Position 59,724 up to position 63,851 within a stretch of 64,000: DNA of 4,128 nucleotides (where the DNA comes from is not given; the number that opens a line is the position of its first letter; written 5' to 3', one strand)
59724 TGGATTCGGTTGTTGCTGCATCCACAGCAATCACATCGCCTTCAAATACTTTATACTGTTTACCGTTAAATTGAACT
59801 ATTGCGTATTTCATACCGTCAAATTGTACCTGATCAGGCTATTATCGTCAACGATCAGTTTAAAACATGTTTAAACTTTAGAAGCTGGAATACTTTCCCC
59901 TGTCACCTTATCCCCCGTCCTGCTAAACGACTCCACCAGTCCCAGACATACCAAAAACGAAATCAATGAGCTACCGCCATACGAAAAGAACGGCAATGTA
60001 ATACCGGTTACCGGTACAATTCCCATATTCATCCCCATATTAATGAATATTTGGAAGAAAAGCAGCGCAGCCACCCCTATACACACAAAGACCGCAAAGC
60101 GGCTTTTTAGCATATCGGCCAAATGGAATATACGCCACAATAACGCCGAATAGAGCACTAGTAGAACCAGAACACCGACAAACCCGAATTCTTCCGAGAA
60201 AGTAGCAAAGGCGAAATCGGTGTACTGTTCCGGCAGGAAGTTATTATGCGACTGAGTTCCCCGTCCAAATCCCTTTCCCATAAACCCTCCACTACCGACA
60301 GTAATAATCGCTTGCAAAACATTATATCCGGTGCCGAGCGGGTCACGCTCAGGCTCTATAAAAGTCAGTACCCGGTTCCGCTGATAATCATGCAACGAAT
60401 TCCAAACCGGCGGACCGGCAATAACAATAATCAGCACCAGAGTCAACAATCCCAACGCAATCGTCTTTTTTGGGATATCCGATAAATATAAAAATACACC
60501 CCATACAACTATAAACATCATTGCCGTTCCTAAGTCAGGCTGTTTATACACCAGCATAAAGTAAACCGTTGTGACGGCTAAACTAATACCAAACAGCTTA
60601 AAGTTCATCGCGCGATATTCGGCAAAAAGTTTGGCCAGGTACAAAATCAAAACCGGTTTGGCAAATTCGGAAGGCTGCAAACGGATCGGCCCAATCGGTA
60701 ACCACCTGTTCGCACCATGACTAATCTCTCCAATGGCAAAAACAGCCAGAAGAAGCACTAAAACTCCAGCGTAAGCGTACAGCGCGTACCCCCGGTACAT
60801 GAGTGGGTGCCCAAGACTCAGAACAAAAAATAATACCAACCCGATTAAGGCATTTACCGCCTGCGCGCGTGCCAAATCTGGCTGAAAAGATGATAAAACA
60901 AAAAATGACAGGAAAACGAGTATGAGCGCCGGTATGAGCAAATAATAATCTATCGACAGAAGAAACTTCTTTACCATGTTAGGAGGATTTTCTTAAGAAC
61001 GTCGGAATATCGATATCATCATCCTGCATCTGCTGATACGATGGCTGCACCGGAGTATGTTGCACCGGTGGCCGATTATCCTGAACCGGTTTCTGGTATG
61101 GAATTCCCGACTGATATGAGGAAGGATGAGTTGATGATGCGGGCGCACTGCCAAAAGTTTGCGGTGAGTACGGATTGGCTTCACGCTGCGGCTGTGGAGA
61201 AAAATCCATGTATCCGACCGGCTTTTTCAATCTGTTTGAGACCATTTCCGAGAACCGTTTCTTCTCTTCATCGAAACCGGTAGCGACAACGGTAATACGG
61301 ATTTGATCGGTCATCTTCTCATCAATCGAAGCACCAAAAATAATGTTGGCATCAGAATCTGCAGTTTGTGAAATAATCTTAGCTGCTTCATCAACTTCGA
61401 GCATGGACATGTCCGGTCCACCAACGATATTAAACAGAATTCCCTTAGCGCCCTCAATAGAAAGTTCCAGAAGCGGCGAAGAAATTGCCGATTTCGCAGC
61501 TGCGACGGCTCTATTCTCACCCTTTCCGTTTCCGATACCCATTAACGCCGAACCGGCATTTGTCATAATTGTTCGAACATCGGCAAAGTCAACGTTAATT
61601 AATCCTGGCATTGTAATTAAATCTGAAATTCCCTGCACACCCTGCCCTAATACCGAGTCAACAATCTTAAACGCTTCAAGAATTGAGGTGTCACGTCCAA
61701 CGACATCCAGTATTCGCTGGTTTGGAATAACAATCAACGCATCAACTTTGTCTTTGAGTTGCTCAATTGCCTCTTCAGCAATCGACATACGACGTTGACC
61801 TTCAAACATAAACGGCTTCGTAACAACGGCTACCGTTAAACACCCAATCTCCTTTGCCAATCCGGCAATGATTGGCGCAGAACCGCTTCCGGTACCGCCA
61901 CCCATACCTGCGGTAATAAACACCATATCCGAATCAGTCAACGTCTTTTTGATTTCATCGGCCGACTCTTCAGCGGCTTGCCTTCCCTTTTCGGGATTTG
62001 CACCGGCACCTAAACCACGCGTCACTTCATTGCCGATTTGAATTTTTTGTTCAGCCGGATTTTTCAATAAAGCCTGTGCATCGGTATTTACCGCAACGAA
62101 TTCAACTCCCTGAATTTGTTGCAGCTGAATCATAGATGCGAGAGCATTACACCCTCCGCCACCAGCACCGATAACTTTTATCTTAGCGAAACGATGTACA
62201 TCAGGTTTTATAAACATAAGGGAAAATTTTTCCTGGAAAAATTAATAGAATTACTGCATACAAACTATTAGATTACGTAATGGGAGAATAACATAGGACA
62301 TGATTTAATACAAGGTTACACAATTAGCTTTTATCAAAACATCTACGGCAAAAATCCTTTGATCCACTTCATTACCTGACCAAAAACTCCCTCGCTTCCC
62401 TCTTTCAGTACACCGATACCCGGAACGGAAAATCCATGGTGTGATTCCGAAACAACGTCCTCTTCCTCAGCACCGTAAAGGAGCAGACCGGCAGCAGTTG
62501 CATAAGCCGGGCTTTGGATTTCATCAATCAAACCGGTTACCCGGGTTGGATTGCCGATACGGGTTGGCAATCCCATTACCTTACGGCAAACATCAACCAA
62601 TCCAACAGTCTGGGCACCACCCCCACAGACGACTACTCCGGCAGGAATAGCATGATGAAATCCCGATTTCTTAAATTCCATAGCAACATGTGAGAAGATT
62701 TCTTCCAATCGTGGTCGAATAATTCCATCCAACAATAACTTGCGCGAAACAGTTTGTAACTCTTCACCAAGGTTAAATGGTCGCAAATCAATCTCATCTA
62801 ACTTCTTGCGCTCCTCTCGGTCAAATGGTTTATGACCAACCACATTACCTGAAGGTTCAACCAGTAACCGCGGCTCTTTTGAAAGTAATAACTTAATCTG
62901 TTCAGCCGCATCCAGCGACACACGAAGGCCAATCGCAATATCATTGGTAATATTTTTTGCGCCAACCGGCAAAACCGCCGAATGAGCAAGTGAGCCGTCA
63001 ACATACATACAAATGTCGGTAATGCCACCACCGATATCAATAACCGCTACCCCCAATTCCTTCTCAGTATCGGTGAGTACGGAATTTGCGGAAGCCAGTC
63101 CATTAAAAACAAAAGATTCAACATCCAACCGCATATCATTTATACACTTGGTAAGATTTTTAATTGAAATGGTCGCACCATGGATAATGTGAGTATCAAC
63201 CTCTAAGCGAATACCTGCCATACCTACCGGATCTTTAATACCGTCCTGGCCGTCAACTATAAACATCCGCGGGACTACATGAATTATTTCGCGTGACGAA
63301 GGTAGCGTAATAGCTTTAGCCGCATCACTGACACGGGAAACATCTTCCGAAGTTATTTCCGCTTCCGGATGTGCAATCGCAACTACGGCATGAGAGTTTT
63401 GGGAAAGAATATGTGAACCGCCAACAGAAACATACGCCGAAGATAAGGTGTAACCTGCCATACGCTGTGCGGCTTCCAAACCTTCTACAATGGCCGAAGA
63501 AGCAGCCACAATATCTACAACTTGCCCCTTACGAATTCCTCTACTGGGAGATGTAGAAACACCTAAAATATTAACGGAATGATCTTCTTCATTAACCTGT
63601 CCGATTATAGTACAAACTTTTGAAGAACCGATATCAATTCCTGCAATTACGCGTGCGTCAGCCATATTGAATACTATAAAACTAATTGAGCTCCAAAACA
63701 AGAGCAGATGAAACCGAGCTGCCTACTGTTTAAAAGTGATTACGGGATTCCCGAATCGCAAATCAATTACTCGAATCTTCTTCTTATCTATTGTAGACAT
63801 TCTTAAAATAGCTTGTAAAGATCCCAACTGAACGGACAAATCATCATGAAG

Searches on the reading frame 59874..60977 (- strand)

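Call 92: search_protein_families(library=pfam, proteins=[window:59874-60977:-], max_evalue=0.00001)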
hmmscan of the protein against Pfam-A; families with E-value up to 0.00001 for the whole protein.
window:59874-60977:- (368 aa): 1 family
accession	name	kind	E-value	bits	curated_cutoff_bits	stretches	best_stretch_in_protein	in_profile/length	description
PF01098.24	FTSW_RODA_SPOVE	-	2.3e-90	303.6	26.4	1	35-353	37-352/356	Cell cycle protein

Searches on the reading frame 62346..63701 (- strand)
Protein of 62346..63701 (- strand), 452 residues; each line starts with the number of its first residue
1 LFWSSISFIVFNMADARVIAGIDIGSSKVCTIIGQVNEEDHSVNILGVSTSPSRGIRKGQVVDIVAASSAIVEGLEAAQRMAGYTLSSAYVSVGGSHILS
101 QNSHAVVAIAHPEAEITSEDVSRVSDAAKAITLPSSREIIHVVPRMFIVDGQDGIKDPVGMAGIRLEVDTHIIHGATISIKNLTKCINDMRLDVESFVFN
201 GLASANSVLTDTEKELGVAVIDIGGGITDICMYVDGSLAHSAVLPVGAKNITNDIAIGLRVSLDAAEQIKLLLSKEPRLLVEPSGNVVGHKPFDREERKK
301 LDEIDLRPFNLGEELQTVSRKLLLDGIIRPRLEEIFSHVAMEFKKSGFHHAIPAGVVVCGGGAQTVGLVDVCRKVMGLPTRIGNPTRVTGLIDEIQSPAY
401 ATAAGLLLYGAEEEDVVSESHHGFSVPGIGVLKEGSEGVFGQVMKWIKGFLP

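Call 93: search_protein_families(library=pfam, proteins=[window:62346-63701:-], max_evalue=0.00001)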
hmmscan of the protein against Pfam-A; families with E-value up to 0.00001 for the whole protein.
window:62346-63701:- (452 aa): 3 families
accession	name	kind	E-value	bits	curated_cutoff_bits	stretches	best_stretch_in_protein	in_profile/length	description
PF14450.12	FtsA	-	1.5e-34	119.6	31.8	2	219-405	1-127/127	Cell division protein FtsA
PF02491.25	SHS2_FTSA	-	4.7e-30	104.2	25.4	1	95-173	1-78/79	SHS2 domain inserted in FTSA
PF11104.14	PilM_2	-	5.3e-10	39.2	27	0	192-271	155-235/340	Type IV pilus assembly protein PilM;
